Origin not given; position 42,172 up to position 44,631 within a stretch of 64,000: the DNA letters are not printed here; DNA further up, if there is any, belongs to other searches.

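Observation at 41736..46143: Orphan two-gene module: GNAT-like protein plus a 1273-aa cytoplasmic giant with a PI3/PI4-kinase/HipA-like catalytic core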

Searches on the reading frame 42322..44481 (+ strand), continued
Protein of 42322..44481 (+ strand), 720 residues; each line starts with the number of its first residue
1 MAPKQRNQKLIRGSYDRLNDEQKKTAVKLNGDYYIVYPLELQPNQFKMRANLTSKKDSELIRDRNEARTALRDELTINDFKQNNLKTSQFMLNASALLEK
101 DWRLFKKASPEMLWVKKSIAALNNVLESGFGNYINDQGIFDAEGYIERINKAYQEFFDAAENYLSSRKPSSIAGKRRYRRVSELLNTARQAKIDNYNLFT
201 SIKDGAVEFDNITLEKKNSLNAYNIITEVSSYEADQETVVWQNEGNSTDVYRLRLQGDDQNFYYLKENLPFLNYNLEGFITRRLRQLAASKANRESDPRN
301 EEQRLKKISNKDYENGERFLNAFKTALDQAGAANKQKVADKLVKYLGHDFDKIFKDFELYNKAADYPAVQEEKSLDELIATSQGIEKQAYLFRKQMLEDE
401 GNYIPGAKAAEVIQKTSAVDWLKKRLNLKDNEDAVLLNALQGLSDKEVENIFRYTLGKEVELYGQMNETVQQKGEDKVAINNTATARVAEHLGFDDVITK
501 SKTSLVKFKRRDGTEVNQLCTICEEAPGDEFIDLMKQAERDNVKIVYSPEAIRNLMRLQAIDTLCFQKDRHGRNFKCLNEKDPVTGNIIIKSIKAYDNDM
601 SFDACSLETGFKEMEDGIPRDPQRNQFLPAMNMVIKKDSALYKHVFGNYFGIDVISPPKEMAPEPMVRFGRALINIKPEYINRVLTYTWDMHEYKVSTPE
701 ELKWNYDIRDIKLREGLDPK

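Call 93: fold_search(model_id=the predicted structure, library=viral)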
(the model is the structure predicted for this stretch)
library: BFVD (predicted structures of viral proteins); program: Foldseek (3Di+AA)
matches with E <= 10: 318; with E <= 0.001: 0
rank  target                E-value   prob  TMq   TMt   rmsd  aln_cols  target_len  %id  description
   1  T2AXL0                6.4e-02  0.93  0.11  0.32  11.2       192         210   10  (no name in the UniProt tables at hand)
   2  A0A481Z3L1            1.4e-01  0.10  0.08  0.13  27.0       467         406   12  Uncharacterized protein [Pithovirus LCPAC101]
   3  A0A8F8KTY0            2.0e-01  0.92  0.13  0.18   6.7       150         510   13  Serine/threonine kinase [Clandestinovirus]
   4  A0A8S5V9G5            2.1e-01  0.15  0.11  0.13  26.1       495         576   12  Uncharacterized protein [Siphoviridae sp. ct6rT12]
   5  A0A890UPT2            3.3e-01  0.08  0.07  0.07  20.3       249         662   13  Minor tail protein [Gordonia phage RoyalG]
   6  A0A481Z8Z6            3.7e-01  0.04  0.08  0.07  26.6       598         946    9  Phosphatidylinositol 3- and 4-kinase [Pithovirus LCPAC302]
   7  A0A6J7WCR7            3.9e-01  0.06  0.08  0.05  36.1       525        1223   11  Uncharacterized protein (Fragment) [uncultured Caudovirales phage]
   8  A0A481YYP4            4.1e-01  0.82  0.13  0.17   8.2       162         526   12  non-specific serine/threonine protein kinase [Marseillevirus LCMAC202]
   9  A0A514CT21            5.1e-01  0.11  0.08  0.12  21.4       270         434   10  Uncharacterized protein [Achromobacter phage Motura]
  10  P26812                5.6e-01  0.09  0.09  0.15  24.3       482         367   11  Tape measure protein (Fragment) [Lactococcus phage F4-1]
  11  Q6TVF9                6.1e-01  0.06  0.11  0.10  26.6       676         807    8  Uncharacterized protein [Bovine papular stomatitis virus]
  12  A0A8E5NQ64            7.7e-01  0.12  0.10  0.07  24.5       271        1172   10  (no name in the UniProt tables at hand)
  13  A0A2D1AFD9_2          7.7e-01  0.02  0.06  0.04  41.8       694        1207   10  Large tegument protein [vespertilionid gammaherpesvirus 3]
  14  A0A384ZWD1            8.0e-01  0.08  0.09  0.15  14.2       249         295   13  Uncharacterized protein [Dickeya phage vB_DsoM_JA13]
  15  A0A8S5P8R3            8.4e-01  0.08  0.10  0.17  31.8       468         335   11  Minor tail protein (Fragment) [Siphoviridae sp. ctrvp54]
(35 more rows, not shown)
